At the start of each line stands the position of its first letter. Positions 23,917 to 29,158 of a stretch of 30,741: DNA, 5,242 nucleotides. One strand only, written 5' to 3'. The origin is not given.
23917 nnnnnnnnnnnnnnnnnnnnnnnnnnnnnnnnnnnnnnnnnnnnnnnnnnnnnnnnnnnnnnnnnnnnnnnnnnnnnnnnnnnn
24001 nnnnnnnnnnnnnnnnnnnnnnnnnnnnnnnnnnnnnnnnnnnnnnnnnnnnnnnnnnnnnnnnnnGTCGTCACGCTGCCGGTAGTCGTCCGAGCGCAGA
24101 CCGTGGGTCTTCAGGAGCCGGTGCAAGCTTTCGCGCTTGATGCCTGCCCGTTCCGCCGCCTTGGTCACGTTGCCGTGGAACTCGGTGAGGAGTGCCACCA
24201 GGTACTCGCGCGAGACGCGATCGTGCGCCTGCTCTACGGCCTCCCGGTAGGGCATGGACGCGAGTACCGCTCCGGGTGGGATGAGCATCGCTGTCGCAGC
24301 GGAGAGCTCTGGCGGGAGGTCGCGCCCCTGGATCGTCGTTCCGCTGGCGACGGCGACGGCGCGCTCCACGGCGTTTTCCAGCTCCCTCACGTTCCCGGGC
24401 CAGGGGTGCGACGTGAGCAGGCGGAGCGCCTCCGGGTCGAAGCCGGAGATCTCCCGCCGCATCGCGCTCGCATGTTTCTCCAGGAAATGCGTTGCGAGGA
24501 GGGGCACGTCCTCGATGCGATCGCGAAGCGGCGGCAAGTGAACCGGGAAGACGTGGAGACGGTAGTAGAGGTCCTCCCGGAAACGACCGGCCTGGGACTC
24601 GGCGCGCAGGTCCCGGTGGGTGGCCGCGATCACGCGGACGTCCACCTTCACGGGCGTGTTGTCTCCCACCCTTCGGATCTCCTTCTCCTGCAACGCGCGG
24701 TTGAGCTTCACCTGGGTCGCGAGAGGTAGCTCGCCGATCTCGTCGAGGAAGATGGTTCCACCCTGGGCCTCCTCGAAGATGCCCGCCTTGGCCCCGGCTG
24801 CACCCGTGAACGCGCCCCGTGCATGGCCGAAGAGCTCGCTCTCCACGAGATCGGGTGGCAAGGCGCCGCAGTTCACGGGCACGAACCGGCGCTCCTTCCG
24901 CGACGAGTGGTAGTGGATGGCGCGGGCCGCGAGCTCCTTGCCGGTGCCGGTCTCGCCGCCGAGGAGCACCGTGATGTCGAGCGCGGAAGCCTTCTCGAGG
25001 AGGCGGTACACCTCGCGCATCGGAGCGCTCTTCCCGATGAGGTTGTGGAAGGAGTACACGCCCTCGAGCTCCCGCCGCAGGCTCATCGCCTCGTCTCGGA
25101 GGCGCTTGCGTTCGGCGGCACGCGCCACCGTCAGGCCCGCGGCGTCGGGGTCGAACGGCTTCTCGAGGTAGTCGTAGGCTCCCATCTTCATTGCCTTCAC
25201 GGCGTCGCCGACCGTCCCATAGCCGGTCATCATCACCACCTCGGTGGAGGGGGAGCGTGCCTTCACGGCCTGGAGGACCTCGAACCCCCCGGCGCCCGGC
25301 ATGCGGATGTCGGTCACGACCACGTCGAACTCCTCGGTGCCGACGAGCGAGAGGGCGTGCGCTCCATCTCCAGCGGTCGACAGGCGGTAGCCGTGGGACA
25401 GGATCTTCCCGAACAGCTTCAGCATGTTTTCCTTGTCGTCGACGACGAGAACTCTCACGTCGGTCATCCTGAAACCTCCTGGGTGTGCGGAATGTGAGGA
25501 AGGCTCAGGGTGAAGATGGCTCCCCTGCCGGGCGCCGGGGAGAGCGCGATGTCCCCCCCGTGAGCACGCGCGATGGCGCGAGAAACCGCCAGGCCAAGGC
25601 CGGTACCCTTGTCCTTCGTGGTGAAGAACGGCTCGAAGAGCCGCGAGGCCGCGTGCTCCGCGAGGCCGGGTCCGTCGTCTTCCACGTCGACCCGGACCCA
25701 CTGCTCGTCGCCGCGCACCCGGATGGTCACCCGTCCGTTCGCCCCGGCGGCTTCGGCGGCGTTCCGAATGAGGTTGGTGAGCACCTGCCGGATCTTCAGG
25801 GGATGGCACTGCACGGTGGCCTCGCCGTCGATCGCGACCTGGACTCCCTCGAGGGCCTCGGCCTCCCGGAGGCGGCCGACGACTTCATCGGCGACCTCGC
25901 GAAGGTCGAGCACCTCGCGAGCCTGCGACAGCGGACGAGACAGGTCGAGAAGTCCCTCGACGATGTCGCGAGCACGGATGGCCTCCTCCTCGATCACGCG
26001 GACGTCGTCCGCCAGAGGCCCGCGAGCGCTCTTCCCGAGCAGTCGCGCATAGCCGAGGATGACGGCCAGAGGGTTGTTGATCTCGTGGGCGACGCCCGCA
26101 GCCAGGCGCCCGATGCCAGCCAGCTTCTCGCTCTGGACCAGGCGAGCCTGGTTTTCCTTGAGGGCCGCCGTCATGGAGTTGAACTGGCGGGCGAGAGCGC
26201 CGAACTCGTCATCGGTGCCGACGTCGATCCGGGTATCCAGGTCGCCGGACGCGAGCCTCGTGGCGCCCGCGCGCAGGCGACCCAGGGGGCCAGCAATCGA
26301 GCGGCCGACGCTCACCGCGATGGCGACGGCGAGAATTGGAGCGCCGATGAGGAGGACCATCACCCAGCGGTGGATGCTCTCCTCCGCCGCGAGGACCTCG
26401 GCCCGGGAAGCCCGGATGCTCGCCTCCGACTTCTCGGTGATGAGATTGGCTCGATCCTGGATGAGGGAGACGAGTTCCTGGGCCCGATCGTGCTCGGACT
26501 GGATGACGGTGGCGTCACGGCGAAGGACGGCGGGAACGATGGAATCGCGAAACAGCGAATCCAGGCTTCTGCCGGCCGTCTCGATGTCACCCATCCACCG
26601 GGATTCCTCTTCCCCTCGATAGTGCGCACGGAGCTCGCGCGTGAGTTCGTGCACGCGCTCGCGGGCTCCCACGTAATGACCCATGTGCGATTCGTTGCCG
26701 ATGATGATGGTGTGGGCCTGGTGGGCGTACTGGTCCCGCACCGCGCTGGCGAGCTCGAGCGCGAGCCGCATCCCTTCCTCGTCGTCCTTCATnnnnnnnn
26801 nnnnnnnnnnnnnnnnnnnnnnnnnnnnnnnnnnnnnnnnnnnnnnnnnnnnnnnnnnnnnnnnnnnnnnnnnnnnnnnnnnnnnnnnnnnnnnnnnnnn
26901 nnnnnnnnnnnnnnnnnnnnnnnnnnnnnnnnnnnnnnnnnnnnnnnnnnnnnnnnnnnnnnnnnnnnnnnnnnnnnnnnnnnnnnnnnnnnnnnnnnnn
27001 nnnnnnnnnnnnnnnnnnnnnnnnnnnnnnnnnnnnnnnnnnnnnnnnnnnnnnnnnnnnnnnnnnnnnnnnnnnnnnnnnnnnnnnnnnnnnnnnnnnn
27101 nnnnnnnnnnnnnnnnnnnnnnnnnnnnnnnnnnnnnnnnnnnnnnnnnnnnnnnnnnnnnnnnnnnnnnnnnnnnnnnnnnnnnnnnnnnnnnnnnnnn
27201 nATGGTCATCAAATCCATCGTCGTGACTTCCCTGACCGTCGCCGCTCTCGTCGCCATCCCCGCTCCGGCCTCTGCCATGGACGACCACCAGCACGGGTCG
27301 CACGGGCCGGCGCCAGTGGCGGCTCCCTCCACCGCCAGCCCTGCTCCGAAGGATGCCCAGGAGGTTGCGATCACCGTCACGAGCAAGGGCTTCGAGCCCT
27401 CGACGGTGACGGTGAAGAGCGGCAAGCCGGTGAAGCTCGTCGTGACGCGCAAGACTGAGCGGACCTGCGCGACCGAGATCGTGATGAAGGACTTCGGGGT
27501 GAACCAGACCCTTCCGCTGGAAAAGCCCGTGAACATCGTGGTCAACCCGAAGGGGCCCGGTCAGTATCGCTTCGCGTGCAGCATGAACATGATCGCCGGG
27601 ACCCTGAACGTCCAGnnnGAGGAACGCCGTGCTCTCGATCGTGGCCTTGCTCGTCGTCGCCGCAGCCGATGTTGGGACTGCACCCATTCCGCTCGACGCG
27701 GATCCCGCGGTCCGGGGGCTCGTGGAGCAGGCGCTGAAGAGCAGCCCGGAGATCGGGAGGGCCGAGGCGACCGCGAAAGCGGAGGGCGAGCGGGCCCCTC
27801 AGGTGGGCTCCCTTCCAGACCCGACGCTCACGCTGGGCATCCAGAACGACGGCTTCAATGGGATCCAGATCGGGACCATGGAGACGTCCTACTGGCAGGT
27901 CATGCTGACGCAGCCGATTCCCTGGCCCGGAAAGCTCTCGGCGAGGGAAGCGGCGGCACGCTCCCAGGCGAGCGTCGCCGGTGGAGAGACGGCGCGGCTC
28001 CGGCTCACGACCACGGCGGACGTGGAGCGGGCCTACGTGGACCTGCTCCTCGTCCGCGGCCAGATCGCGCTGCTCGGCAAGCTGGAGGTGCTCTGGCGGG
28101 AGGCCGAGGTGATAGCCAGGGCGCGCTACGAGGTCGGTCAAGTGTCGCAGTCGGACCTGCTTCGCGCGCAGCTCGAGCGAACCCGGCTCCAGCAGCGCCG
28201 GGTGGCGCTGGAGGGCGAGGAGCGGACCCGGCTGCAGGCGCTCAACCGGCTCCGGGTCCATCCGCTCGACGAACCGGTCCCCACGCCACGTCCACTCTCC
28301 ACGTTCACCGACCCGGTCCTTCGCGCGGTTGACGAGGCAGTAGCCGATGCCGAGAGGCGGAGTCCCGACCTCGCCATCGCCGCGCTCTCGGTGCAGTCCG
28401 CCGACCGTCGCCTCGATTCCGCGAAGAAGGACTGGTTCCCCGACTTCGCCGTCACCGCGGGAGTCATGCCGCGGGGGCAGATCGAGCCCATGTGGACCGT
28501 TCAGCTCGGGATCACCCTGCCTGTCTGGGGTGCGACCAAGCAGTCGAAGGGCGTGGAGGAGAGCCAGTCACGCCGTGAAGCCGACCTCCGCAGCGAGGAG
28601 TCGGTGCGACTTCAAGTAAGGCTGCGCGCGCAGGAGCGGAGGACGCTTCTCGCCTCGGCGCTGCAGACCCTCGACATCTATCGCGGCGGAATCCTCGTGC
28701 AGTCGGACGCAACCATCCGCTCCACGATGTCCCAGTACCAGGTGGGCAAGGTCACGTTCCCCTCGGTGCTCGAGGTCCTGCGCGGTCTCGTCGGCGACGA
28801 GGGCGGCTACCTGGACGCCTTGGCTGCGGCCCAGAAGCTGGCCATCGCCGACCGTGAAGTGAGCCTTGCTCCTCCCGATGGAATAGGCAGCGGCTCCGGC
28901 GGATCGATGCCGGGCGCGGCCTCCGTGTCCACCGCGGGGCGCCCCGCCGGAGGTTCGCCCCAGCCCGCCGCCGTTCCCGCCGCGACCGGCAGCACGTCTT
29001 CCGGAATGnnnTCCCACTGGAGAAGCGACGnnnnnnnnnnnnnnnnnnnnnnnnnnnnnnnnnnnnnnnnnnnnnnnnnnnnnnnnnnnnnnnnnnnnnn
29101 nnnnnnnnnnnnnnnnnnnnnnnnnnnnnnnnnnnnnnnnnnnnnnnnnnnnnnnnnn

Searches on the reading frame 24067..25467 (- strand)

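Call 12: search_protein_families(library=pfam, proteins=[window:24067-25467:-], max_evalue=0.01)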
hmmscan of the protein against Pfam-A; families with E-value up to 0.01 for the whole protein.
window:24067-25467:- (467 aa): 9 families
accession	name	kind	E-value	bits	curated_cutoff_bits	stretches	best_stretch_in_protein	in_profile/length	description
PF00158.32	Sigma54_activat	-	8.9e-69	230.9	20.2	1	143-309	1-167/168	Sigma-54 interaction domain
PF25601.1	AAA_lid_14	-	2.5e-27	94.9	27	1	315-392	1-78/87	AAA+ ATPase lid domain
PF00072.30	Response_reg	-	3.5e-27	95.2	30.2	1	6-108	1-104/111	Response regulator receiver domain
PF14532.12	Sigma54_activ_2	-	2.9e-19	70.1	25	1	144-314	1-138/138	Sigma-54 interaction domain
PF07728.20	AAA_5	-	7.4e-08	32.9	22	1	167-285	2-123/139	AAA domain (dynein-related subfamily)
PF02954.25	HTH_8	-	2.5e-05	24.3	22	1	418-453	5-40/42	Bacterial regulatory protein, Fis family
PF00004.35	AAA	-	0.00024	22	21.2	1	167-298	1-125/131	ATPase family associated with various cellular activities (AAA)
PF07726.17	AAA_3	-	0.0044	17.3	27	1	167-282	2-109/131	ATPase family associated with various cellular activities (AAA)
PF13191.12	AAA_16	-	0.009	17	32.6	0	143-203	2-63/167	AAA ATPase domain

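Call 20: search_protein_families(library=ncbifam, proteins=[window:24067-25467:-], max_evalue=0.001)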
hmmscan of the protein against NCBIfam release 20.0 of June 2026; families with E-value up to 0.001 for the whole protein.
window:24067-25467:- (467 aa): 111 families (the best 25 are shown)
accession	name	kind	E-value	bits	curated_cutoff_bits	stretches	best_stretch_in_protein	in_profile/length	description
NF008469.0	PRK11361.1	equivalog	3.4e-136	454.6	714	1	4-458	5-457/461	acetoacetate metabolism transcriptional regulator AtoC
TIGR01818.1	ntrC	equivalog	8.9e-129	430.3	558.6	1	6-452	1-460/463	nitrogen regulation protein NR(I)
TIGR02915.1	PEP_resp_reg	equivalog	4.9e-124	414.6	502.6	1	6-458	1-445/445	PEP-CTERM-box response regulator transcription factor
NF051870.1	NAssimRespRegNtrX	equivalog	8.2e-119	397.4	600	1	5-457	3-452/452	nitrogen assimilation response regulator NtrX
NF007689.0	PRK10365.1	equivalog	2e-114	382.8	760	1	3-448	5-435/441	sigma-54-dependent response regulator transcription factor ZraR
NF011695.0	PRK15115.1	equivalog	1.4e-111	373.4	763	1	4-463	7-444/445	two-component system response regulator GlrR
NF008176.1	PRK10923.1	equivalog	6.6e-108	361.3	620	1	4-430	4-425/469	nitrogen regulation protein NR(I)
NF041946.1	LuxO_transreg_Vib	equivalog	2e-104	350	800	1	26-399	20-391/463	quorum-sensing sigma-54 dependent transcriptional regulator LuxO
NF003451.0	PRK05022.1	equivalog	7.7e-102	341.6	476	1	122-458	167-511/512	nitric oxide reductase transcriptional regulator NorR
TIGR01817.1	nifA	equivalog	1.3e-101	341.1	528.85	1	117-385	174-439/534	nif-specific transcriptional activator NifA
NF038308.1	RNA_repair_RtcR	equivalog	2e-97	327.3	650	1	88-449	125-505/530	RNA repair transcriptional activator RtcR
NF041552.1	TF_PrdR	equivalog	4e-93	312.7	795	1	130-454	258-575/577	sigma-54 dependent transcriptional regulator PrdR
NF050807.1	TransRegFlbDCaul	equivalog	9.1e-92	308.3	750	1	5-453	2-436/454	sigma-54-dependent transcriptional regulator FlbD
NF011958.0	PRK15429.1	equivalog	6.4e-91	306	830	1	120-459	357-688/692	formate hydrogenlyase transcriptional activator FlhA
TIGR02329.1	propionate_PrpR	equivalog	1.6e-90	304.2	499.2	1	112-453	183-525/526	propionate catabolism operon regulatory protein PrpR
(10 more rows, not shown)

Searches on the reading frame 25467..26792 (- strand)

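Call 12: search_protein_families(library=pfam, proteins=[window:25467-26792:-], max_evalue=0.01)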
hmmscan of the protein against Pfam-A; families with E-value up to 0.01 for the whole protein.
window:25467-26792:- (442 aa): 5 families
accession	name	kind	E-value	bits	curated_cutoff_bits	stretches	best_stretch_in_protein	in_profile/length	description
PF02518.31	HATPase_c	-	1.8e-27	96.4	26.4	1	331-433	3-109/111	Histidine kinase-, DNA gyrase B-, and HSP90-like ATPase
PF00672.30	HAMP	-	5.7e-16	59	25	1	162-212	2-52/53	HAMP domain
PF00512.31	HisKA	-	1.2e-15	57.7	26.9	1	228-287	3-63/66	His Kinase A (phospho-acceptor) domain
PF13581.12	HATPase_c_2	-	1.3e-05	25.7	27.4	1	334-409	32-110/127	Histidine kinase-like ATPase domain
PF25803.1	Spectrin_SYNE1_2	-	0.00073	20.3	27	1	169-257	15-104/113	Nesprin-1, spectrin repeats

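Call 20: search_protein_families(library=ncbifam, proteins=[window:25467-26792:-], max_evalue=0.001)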
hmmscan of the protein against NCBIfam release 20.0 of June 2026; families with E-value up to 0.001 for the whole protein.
window:25467-26792:- (442 aa): 87 families (the best 25 are shown)
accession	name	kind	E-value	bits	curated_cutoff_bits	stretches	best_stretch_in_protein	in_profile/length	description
NF008468.0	PRK11360.1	equivalog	8.6e-59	199.4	646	1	210-438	379-613/616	two-component system sensor histidine kinase AtoS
NF010411.0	PRK13837.1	equivalog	2.2e-49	168.2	647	1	215-436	438-678/828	two-component system VirA-like sensor kinase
NF007688.0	PRK10364.1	equivalog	4.6e-47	160.8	479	1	213-437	226-455/460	two-component system sensor histidine kinase ZraS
NF052574.1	HisKinEspCMyxo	equivalog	7.8e-41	140.1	1200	1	209-437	399-641/785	serine histidine kinase EspC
NF038348.1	T2SS_HK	subfamily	1.1e-39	136.3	450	2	269-432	406-572/574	histidine kinase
NF040691.1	MtrAB_MtrB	equivalog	3.4e-39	135.2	450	1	150-437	196-496/507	MtrAB system histidine kinase MtrB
NF033092.0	HK_WalK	equivalog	6.1e-39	134.1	725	2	232-432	377-593/594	cell wall metabolism sensor histidine kinase WalK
NF053867.1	SprKinKinDBac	equivalog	3.4e-38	131.3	775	1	221-433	280-497/500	sporulation kinase KinD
TIGR01386.1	cztS_silS_copS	subfamily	4.5e-36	124.8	292.55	1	71-432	88-457/457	heavy metal sensor histidine kinase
TIGR02956.1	TMAO_torS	equivalog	6.9e-35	120.4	676.5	2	232-432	469-681/967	TMAO reductase system sensor histidine kinase/response regulator TorS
NF012163.2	BaeS_SmeS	equivalog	8.4e-35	120.6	500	1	141-431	163-456/457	sensor histidine kinase efflux regulator BaeS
TIGR02916.1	PEP_his_kin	equivalog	6.2e-34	117.6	300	1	193-432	442-679/679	XrtA/PEP-CTERM system histidine kinase PrsK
NF008312.0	PRK11100.1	equivalog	1.4e-33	116.5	356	1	136-433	180-474/477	two-component system sensor histidine kinase CreC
NF046044.1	PnpS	equivalog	2.3e-33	115.8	400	1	232-432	175-390/390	two-component system histidine kinase PnpS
NF041777.1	sens_FixL_Rhizob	equivalog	1.4e-32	113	850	1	206-433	241-481/485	sensor protein FixL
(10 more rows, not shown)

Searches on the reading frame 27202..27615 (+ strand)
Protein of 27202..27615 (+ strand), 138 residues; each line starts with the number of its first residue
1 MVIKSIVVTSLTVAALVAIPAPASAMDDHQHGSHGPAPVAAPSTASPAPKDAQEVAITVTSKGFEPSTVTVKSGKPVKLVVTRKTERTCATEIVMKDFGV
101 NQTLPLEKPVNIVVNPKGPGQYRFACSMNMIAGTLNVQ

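Call 12: search_protein_families(library=pfam, proteins=[window:27202-27615:+], max_evalue=0.01)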
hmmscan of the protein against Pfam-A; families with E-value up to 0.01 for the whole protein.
window:27202-27615:+ (138 aa): 1 family
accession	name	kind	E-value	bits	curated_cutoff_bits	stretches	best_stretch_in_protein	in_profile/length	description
PF13473.12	Cupredoxin_1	-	1.7e-19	70.2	27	1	44-135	12-102/104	Cupredoxin-like domain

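Call 20: search_protein_families(library=ncbifam, proteins=[window:27202-27615:+], max_evalue=0.001)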
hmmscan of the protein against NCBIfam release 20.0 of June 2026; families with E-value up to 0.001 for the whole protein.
window:27202-27615:+ (138 aa): 2 families
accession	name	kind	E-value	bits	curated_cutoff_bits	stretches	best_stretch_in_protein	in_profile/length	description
NF041757.1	EfeO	equivalog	8.1e-05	21.8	270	1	45-132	9-97/359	iron uptake system protein EfeO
NF007697.0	PRK10378.1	subfamily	0.0002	20.6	297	1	45-95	22-71/375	iron uptake system protein EfeO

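Call 88: search_solved_structures(query=window:27202-27615:+, max_evalue=1, show_alignments=2)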
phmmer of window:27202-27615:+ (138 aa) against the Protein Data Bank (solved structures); distinct sequences matched with E-value up to 1: 10.
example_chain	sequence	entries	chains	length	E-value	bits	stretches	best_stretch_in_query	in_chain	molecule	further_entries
2mry_A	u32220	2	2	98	3.4e-13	53.1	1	52-137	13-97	Uncharacterized protein | CupA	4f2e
4f2f_A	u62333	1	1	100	6.9e-07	32.8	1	54-136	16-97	Cation-transporting ATPase, E1-E2 family protein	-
4hcf_A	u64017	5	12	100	0.00062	23.2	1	51-133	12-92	Cupredoxin 1 | Cytochrome B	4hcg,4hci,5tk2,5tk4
7wgu_A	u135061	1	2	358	0.11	15.9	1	51-126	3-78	Iron uptake system protein EfeO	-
1m9w_A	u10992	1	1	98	0.47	13.9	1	63-85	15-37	plastocyanin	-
1j5c_A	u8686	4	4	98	0.48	13.9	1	63-85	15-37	PLASTOCYANIN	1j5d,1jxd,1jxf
1pcs_A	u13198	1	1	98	0.55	13.7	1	63-84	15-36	PLASTOCYANIN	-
1iby_A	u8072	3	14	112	0.74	13.3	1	65-137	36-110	NITROSOCYANIN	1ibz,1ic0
9e71_BQ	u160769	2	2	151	0.97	12.9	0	36-107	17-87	Small ribosomal subunit protein uS15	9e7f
4ham_A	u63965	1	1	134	0.97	12.9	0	42-95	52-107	Lmo2241 protein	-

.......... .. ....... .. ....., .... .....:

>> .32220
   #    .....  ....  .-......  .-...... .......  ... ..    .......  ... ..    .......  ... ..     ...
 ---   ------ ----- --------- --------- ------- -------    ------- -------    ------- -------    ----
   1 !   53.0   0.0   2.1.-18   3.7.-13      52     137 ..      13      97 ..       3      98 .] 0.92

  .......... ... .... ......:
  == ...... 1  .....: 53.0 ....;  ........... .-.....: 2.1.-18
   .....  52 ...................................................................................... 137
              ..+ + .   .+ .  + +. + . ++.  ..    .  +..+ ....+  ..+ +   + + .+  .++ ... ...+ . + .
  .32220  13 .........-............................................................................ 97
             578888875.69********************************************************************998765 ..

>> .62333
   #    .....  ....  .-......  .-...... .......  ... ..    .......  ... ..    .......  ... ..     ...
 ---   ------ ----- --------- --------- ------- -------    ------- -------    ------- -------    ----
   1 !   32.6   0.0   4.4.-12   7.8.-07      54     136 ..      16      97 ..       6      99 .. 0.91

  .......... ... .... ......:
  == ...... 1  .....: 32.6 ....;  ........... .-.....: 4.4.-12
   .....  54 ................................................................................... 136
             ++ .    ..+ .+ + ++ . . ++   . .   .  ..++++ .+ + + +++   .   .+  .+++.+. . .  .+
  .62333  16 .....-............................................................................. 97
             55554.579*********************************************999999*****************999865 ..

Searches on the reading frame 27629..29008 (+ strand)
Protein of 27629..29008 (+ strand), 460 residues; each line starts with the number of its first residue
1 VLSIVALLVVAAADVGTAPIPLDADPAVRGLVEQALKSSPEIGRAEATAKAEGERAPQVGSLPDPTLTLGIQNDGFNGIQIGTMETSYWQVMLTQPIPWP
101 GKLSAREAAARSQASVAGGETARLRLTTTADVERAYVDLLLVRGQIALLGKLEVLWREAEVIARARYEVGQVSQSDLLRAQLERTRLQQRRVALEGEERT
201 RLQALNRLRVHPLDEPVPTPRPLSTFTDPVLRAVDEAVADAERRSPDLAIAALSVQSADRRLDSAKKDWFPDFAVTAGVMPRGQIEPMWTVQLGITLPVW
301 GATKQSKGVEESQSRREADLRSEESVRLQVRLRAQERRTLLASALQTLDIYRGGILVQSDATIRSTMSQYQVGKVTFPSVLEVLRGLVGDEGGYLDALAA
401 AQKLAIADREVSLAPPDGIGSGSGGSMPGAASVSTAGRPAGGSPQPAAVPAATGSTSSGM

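Call 12: search_protein_families(library=pfam, proteins=[window:27629-29008:+], max_evalue=0.01)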
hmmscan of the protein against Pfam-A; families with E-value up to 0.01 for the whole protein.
window:27629-29008:+ (460 aa): 1 family
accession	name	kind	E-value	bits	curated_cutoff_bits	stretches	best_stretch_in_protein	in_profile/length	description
PF02321.23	OEP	-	2e-37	129.3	22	2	31-207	4-184/187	Outer membrane efflux protein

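Call 20: search_protein_families(library=ncbifam, proteins=[window:27629-29008:+], max_evalue=0.001)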
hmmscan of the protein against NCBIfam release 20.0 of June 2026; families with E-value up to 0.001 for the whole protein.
window:27629-29008:+ (460 aa): 3 families
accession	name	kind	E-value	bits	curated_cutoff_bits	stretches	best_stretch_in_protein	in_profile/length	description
TIGR01844.1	type_I_sec_TolC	subfamily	1.1e-17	64.2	225.15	1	32-382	9-367/414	TolC family outer membrane protein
TIGR01845.1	outer_NodT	subfamily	5.4e-11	42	210.05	1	25-396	56-441/460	efflux transporter outer membrane subunit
NF045679.1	DiMtlExpIhpA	equivalog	0.00068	18.4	650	1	29-383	34-383/424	divalent metal ion exporter subunit IhpA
